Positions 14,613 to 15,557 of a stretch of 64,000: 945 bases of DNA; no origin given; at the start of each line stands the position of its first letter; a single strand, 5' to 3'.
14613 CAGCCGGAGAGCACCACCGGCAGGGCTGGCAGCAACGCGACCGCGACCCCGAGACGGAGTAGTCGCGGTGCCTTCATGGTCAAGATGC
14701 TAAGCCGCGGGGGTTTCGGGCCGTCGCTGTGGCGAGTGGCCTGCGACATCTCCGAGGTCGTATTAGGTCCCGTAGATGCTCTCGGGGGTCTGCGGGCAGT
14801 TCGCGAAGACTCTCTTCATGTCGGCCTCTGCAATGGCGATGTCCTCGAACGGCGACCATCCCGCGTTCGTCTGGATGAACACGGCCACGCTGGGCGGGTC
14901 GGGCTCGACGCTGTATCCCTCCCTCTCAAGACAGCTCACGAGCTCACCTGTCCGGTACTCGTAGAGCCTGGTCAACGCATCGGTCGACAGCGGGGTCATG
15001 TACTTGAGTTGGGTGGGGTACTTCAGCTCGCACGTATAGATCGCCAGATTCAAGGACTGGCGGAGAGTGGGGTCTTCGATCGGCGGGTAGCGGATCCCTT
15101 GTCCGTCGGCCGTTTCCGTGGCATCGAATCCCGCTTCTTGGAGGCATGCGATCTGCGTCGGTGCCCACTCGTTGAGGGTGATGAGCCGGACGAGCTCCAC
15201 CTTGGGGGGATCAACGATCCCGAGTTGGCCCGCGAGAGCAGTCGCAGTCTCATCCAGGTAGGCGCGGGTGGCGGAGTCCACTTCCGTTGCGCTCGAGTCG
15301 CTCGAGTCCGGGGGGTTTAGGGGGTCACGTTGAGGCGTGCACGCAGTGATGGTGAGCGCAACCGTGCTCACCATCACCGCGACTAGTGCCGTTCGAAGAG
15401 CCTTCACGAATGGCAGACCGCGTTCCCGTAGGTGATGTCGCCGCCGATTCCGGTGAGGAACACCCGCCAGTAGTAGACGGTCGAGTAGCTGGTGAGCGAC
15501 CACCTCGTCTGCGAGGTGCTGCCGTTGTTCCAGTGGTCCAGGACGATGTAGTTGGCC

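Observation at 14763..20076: Duplicated two-gene cassette: Cys-bracketed small secreted protein plus paralogous lipoprotein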

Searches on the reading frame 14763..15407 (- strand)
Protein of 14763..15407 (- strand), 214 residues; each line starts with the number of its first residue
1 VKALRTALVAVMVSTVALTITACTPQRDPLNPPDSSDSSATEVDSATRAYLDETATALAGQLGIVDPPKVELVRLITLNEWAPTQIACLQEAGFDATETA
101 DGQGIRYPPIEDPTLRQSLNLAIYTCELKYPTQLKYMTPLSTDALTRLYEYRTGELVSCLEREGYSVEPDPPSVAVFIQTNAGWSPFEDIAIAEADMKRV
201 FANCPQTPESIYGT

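Call 10: search_protein_families(library=pfam, max_evalue=0.01, proteins=[window:14763-15407:-])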
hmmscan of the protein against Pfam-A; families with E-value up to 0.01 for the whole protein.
window:14763-15407:- (214 aa): 0 families

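Call 11: search_protein_families(library=ncbifam, max_evalue=0.01, proteins=[window:14763-15407:-])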
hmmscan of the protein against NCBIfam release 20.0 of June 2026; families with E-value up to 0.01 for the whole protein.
window:14763-15407:- (214 aa): 0 families

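Call 12: find_homologous_proteins(query=window:14763-15407:-, max_evalue=0.001)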
Query window:14763-15407:- (214 aa): 18 proteins with E <= 0.001 among 593 candidates.
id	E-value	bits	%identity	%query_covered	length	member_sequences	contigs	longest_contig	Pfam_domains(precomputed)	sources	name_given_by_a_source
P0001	7.6e-126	436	94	100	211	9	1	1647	-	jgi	-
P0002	3.6e-101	355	74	100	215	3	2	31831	-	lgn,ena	-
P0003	2.0e-78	281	61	98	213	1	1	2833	-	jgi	jgi:hypothetical protein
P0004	1.8e-77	278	59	99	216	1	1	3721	-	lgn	-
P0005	1.9e-77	278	61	97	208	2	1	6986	-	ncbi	ncbi:hypothetical protein GCM10027056_29940 [Glaciibacter psychrotolerans]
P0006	2.8e-77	277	60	99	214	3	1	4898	-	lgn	-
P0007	1.8e-76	274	58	100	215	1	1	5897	-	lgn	-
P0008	5.5e-73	263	57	98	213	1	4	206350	-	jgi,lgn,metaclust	metaclust:\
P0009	1.1e-72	262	58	100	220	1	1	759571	-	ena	-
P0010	1.0e-67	246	57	92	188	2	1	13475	-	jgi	jgi:hypothetical protein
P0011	1.1e-66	242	55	100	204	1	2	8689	-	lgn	-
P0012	3.8e-66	241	55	99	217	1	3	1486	-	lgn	-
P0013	4.8e-65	237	52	100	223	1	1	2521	-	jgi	jgi:hypothetical protein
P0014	5.2e-65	237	54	94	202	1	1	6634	-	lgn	-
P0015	9.1e-65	236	53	100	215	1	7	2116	-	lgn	-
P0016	4.8e-60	221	58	79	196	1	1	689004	-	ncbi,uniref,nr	ncbi:hypothetical protein IF188_02635 [Microbacterium sp. NEAU-LLC]|uniref:PASTA domain-containing p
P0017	1.8e-57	212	47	99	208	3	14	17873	-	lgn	-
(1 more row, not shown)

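Call 13: find_encoding_contigs(protein=P0016, flank=10000, max_places=2)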
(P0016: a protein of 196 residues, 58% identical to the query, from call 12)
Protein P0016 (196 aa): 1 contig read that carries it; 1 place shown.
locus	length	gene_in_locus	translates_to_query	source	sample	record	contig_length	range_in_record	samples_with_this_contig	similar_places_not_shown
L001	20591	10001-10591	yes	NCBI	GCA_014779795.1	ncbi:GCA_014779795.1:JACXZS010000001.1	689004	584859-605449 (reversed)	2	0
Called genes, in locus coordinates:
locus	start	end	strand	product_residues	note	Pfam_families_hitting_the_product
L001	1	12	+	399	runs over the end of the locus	PF09339:HTH_IclR (faint), PF12802:MarR_2 (weak), PF00480:ROK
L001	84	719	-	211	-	PF00440:TetR_N, PF13977:TetR_C_6 (weak)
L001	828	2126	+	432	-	PF07690:MFS_1, PF13347:MFS_2, PF00083:Sugar_tr (weak), PF07690:MFS_1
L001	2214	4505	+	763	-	PF00933:Glyco_hydro_3, PF01915:Glyco_hydro_3_C, PF14310:Fn3-like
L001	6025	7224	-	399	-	PF10509:GalKase_gal_bdg, PF00288:GHMP_kinases_N, PF08544:GHMP_kinases_C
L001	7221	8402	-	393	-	PF01087:GalP_UDP_transf, PF02744:GalP_UDP_tr_C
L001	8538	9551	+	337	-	PF00356:LacI, PF00532:Peripla_BP_1, PF13407:Peripla_BP_4, PF13377:Peripla_BP_3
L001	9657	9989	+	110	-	-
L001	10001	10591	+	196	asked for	-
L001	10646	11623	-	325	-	PF01073:3Beta_HSD, PF01370:Epimerase, PF02719:Polysacc_synt_2, PF04321:RmlD_sub_bind, PF05368:NmrA (faint), PF07993:NAD_binding_4 (faint), PF13460:NAD_binding_10, PF16363:GDP_Man_Dehyd, +1 more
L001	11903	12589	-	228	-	PF06283:ThuA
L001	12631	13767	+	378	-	PF02595:Gly_kinase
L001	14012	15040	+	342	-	PF01544:CorA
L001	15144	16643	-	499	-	PF00171:Aldedh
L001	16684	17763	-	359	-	PF02746:MR_MLE_N, PF13378:MR_MLE_C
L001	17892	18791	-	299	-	PF00701:DHDPS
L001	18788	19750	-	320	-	PF01073:3Beta_HSD, PF01370:Epimerase, PF04321:RmlD_sub_bind, PF13460:NAD_binding_10, PF16363:GDP_Man_Dehyd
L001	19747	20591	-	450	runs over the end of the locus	PF01408:GFO_IDH_MocA, PF22725:GFO_IDH_MocA_C3, PF02894:GFO_IDH_MocA_C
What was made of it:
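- The M. helvum pair has no pump within 10 kb (call 13).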

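Call 14: find_encoding_contigs(protein=P0009, flank=10000, max_places=2)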
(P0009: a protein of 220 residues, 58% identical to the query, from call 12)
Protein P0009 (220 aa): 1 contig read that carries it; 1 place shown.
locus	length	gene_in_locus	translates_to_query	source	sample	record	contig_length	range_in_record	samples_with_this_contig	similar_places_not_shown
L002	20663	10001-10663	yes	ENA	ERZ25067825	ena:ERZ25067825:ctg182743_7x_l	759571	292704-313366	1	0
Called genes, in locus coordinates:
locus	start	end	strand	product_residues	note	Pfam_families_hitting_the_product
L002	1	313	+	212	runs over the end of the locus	PF00117:GATase, PF07722:Peptidase_C26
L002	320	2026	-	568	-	PF00069:Pkinase, PF07714:PK_Tyr_Ser-Thr, PF03109:ABC1 (weak), PF03793:PASTA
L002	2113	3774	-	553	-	PF00069:Pkinase, PF07714:PK_Tyr_Ser-Thr, PF01636:APH (faint), PF03109:ABC1 (weak)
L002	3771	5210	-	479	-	PF21922:PBP_dimer_2, PF00905:Transpeptidase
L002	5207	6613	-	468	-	PF01098:FTSW_RODA_SPOVE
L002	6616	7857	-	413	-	PF00481:PP2C, PF13672:PP2C_2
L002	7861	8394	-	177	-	PF16697:Yop-YscD_cpl, PF00498:FHA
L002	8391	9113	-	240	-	PF12401:FhaA_N, PF16697:Yop-YscD_cpl, PF00498:FHA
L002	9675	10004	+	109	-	-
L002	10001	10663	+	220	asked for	-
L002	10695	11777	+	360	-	PF01471:PG_binding_1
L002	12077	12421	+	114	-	PF00005:ABC_tran, PF13304:AAA_21 (weak)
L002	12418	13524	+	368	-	-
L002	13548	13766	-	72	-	-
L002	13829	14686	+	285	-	PF11303:DUF3105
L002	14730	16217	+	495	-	PF00135:COesterase, PF20434:BD-FAE, PF07859:Abhydrolase_3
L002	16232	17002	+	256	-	PF13472:Lipase_GDSL_2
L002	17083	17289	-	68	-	-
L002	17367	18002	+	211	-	-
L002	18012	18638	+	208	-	PF12671:Amidase_6, PF05257:CHAP (faint)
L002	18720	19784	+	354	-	PF00195:Chal_sti_synt_N, PF08392:FAE1_CUT1_RppA, PF02797:Chal_sti_synt_C, PF08541:ACP_syn_III_C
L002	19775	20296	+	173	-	PF04140:ICMT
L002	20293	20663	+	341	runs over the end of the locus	PF00890:FAD_binding_2 (weak), PF01266:DAO (faint), PF01494:FAD_binding_3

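Call 15: find_encoding_contigs(protein=P0002, flank=10000, max_places=2)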
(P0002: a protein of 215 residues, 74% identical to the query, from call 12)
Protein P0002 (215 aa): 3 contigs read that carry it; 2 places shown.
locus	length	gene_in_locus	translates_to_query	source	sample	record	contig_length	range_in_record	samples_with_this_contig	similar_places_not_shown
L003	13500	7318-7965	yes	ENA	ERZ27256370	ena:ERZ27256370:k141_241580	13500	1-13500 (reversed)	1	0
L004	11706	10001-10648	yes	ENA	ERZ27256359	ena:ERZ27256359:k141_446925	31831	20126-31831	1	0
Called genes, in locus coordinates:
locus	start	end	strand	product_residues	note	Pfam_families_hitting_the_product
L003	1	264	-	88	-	?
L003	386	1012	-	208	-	-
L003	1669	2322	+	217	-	-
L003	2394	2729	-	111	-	-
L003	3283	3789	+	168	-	-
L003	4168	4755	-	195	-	-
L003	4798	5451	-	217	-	-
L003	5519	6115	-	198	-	-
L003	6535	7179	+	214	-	-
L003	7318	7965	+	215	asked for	-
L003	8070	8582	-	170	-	PF00665:rve, PF13683:rve_3, PF13333:rve_2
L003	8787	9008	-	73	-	-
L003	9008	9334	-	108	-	PF01527:HTH_Tnp_1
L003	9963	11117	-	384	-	PF01266:DAO (faint), PF01494:FAD_binding_3, PF01593:Amino_oxidase (faint), PF04820:Trp_halogenase (faint)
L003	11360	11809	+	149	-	-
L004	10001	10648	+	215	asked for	-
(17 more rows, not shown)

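Call 20: find_related_loci(query=A1, collection=genome_contigs, flank=8000)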
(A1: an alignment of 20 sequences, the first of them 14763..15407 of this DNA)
Query A1 (214 aa) in genome_contigs; peptide patterns used: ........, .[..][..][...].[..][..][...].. (x = any residue, [..] = any of these).
6 stretches matched a pattern; 2 encode a relative of the query (tblastn E <= 1e-3); 2 distinct loci.
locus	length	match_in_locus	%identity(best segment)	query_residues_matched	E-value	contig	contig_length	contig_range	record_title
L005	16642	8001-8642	94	1-214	2e-127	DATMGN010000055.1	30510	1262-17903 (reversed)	MAG TPA_asm: Microbacteriaceae bacterium isolate SMAG_U13490 k141_189922, whole genome shotgun sequence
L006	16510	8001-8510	58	44-213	7e-67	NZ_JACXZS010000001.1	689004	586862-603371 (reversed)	Microbacterium helvum strain NEAU-LLC Scaffold1, whole genome shotgun sequence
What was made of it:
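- The family is rare: 18 hits among 5.8e9 proteins and 2 of 185,579 species genomes (calls 12, 20).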

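Call 29: predict_structure(alignment_id=A1)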
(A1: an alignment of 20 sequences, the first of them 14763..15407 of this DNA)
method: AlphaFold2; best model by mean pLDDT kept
length: 214 residues; sequences in the alignment: 20
mean_pLDDT: 83.7   pTM: 0.71
mean pLDDT of the five models: 83.7, 83.6, 83.3, 83.2, 83.0
residues with pLDDT >= 90: 144; 70-90: 28; 50-70: 2; < 50: 40
segments of 3 or more residues with pLDDT < 50: 1-40
pLDDT, mean of each block of 10 residues (from residue 1): 44 46 42 39 85 96 95 93 97 95 90 96 98 92 97 96 89 96 90 90 92 83
secondary structure, 60 per line:
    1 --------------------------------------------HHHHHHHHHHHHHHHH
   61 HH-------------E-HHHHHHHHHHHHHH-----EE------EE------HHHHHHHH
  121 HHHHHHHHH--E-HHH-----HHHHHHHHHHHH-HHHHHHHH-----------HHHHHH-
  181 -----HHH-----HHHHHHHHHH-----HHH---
elements in order: H45-62 H78-91 H113-129 H142-153 H155-162 H174-179 H194-203

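Call 31: find_related_loci(query=A1, collection=metagenome_contigs, flank=6000)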
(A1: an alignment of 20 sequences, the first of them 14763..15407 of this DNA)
Query A1 (214 aa) in metagenome_contigs; peptide patterns used: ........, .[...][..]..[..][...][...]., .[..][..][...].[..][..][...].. (x = any residue, [..] = any of these).
110 stretches matched a pattern; 9 encode a relative of the query (tblastn E <= 1e-3); 9 distinct loci.
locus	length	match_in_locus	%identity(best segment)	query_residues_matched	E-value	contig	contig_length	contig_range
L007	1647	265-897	94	1-214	7e-144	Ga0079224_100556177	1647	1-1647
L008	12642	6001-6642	94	1-214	3e-127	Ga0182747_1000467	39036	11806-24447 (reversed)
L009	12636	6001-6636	74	1-213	1e-106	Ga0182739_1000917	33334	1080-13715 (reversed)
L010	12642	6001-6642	57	1-213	4e-80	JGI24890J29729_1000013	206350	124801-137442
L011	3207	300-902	55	4-214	4e-76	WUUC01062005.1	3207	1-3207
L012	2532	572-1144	50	17-212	3e-64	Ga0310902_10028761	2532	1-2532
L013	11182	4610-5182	50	17-212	2e-63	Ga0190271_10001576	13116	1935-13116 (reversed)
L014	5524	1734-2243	52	44-213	6e-58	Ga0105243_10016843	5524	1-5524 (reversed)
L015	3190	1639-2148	52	44-213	5e-58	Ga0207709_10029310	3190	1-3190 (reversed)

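Call 33: fold_search(model_id=the predicted structure, library=pdb)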
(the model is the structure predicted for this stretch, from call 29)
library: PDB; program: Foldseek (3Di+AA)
matches with E <= 10: 17; with E <= 0.001: 0
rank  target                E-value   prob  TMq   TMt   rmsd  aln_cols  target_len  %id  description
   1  3j6d_Y                2.6e+00  0.08  0.18  0.25  13.4       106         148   20  Model of the PrgH-PrgK periplasmic rings (released 2015-01-14)
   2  4uy1_A                3.0e+00  0.07  0.16  0.23  11.9       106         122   18  Novel pyrazole series of group X Secretory Phospholipase A2 (sPLA2-X) inhibitors (released 2014-10-15)
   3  2jjh                  4.2e+00  0.11  0.19  0.10  11.6        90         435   18  E243 mutant of M. tuberculosis Rv3290C (released 2009-06-30)
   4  1le6_A                5.2e+00  0.04  0.15  0.23  11.9       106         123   18  CARBOXYLIC ESTER HYDROLASE, P 1 21 1 SPACE GROUP (released 2002-08-14)
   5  5b7s_A                5.2e+00  0.03  0.12  0.09  15.3        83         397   13  Apo structure of Cysteine Desulfurase from Thermococcus onnurineus NA1 (released 2017-06-14)
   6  1ae7                  5.5e+00  0.04  0.12  0.18   7.8        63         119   19  NOTEXIN, A PRESYNAPTIC NEUROTOXIC PHOSPHOLIPASE A2 (released 1997-05-15)
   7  8ceo_l                5.5e+00  0.01  0.11  0.06  16.5       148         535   16  Yeast RNA polymerase II transcription pre-initiation complex with core Mediator and the +1 nucleosome (released 2023-03-08)
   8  2pmb_B                6.6e+00  0.02  0.13  0.07  14.0       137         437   13  Crystal structure of predicted nucleotide-binding protein from Vibrio cholerae (released 2007-05-08)
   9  6rl5_G                7.0e+00  0.02  0.14  0.09   9.0        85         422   18  The first crystal structure of the DABA aminotransferase EctB in the ectoine biosynthesis pathway of the model organis (released 2020-03-11)
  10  1fe5                  7.4e+00  0.04  0.12  0.20   8.1        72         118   14  SEQUENCE AND CRYSTAL STRUCTURE OF A BASIC PHOSPHOLIPASE A2 FROM COMMON KRAIT (BUNGARUS CAERULEUS) AT 2.4 RESOLUTION: IDE (released 2001-01-24)
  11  2not_A                7.4e+00  0.04  0.12  0.19   7.8        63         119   16  NOTECHIS II-5, NEUROTOXIC PHOSPHOLIPASE A2 FROM NOTECHIS SCUTATUS SCUTATUS (released 1997-06-16)
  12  5lm7_E                8.3e+00  0.09  0.12  0.25   2.0        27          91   33  Crystal structure of the lambda N-Nus factor complex (released 2017-04-05)
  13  4e4c                  8.7e+00  0.03  0.11  0.17   7.8        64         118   20  Crystal structure of Notexin at 1.8 A resolution (released 2012-03-28)
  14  4s3m_A                8.7e+00  0.01  0.11  0.10  14.8       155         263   11  Evidence of kinetic cooperativity in dimeric Ketopantoate Reductase from Staphylococcus aureus (released 2015-03-11)
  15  4dk2                  9.3e+00  0.01  0.14  0.12  13.5       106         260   11  Crystal Structure of Open Trypanosoma brucei dUTPase (released 2013-08-07)
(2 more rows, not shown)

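Call 73: fold_search(model_id=the predicted structure, library=viral)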
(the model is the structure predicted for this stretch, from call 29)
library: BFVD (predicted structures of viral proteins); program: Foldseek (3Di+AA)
matches with E <= 10: 28; with E <= 0.001: 0
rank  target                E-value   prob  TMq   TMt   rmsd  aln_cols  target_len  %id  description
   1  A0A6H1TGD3            2.5e+00  0.06  0.13  0.27  15.3        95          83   10  (no name in the UniProt tables at hand)
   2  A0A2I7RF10            3.3e+00  0.02  0.13  0.14  18.6       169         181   14  (no name in the UniProt tables at hand)
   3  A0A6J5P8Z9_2          3.5e+00  0.04  0.19  0.04  19.9       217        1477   16  ART-PolyVal-like domain-containing protein [uncultured Caudovirales phage]
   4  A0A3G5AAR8            3.7e+00  0.07  0.17  0.14  15.2       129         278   12  Uncharacterized protein [Hyperionvirus sp.]
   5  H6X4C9                3.7e+00  0.03  0.19  0.20  14.9       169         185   15  Uncharacterized protein [Klebsiella phage vB_KleM_RaK2]
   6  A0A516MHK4            3.9e+00  0.01  0.11  0.08  40.5       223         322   11  (no name in the UniProt tables at hand)
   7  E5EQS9                4.6e+00  0.03  0.10  0.12  23.8       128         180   13  (no name in the UniProt tables at hand)
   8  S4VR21                4.9e+00  0.04  0.10  0.11  17.1       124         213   10  Uncharacterized protein [Pandoravirus dulcis]
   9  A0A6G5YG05            5.1e+00  0.02  0.09  0.12  15.7       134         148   10  (no name in the UniProt tables at hand)
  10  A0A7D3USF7            5.1e+00  0.02  0.13  0.09  26.5       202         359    8  Inhibitor of apoptosis-promoting bax1 protein [Fadolivirus FV1/VV64]
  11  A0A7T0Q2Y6            5.1e+00  0.02  0.09  0.06  19.9       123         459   20  (no name in the UniProt tables at hand)
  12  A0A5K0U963            5.8e+00  0.01  0.10  0.08  17.1       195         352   13  Uncharacterized protein [Yasminevirus sp. GU-2018]
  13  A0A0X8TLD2            6.1e+00  0.03  0.09  0.11  13.5        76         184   13  P1 [Blackberry virus F]
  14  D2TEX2                6.8e+00  0.03  0.13  0.05  11.2        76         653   13  (no name in the UniProt tables at hand)
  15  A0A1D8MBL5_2          6.8e+00  0.02  0.15  0.06  17.1       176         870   10  Polyprotein (Fragment) [Endornavirus-like virus]
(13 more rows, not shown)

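Call 81: search_protein_families(library=padloc, max_evalue=0.01, proteins=[window:14763-15407:-])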
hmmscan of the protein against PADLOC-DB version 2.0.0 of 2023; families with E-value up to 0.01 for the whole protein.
window:14763-15407:- (214 aa): 0 families

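Call 89: find_encoding_contigs(protein=P0005, flank=7000, max_places=2)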
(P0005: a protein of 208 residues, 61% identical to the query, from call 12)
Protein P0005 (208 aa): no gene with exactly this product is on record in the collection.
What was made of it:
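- Tried and rejected: The Glaciibacter protein P0005 had no contig on record (call 89).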

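Call 90: find_encoding_contigs(protein=P0017, flank=8000, max_places=2)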
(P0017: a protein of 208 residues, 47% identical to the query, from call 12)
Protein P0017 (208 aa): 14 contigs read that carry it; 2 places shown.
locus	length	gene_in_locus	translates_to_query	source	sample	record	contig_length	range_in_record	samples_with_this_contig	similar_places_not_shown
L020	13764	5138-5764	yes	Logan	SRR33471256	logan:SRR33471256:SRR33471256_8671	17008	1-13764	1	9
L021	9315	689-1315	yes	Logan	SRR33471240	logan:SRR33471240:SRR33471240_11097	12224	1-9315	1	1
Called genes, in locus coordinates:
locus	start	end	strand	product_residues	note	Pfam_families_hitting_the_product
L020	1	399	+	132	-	?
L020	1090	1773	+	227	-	-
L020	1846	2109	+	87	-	-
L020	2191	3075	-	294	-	PF01073:3Beta_HSD, PF01370:Epimerase, PF04321:RmlD_sub_bind, PF16363:GDP_Man_Dehyd (faint)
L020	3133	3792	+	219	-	PF00440:TetR_N, PF16859:TetR_C_11 (weak), PF21935:TetR_C_45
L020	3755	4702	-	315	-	PF03756:AfsA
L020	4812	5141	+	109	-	-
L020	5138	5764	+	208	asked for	-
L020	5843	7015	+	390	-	PF01471:PG_binding_1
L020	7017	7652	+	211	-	PF00005:ABC_tran, PF13304:AAA_21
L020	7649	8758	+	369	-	PF02687:FtsX (weak)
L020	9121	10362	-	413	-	PF02661:Fic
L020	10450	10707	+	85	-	-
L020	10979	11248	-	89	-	-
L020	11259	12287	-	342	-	-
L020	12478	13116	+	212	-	PF04542:Sigma70_r2, PF08281:Sigma70_r4_2, PF04545:Sigma70_r4 (weak)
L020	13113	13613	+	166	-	-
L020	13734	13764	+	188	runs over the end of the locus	-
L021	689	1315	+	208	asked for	-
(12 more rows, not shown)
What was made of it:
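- AfsA/TetR-type signalling genes lie beside the operon in L020 (call 90).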
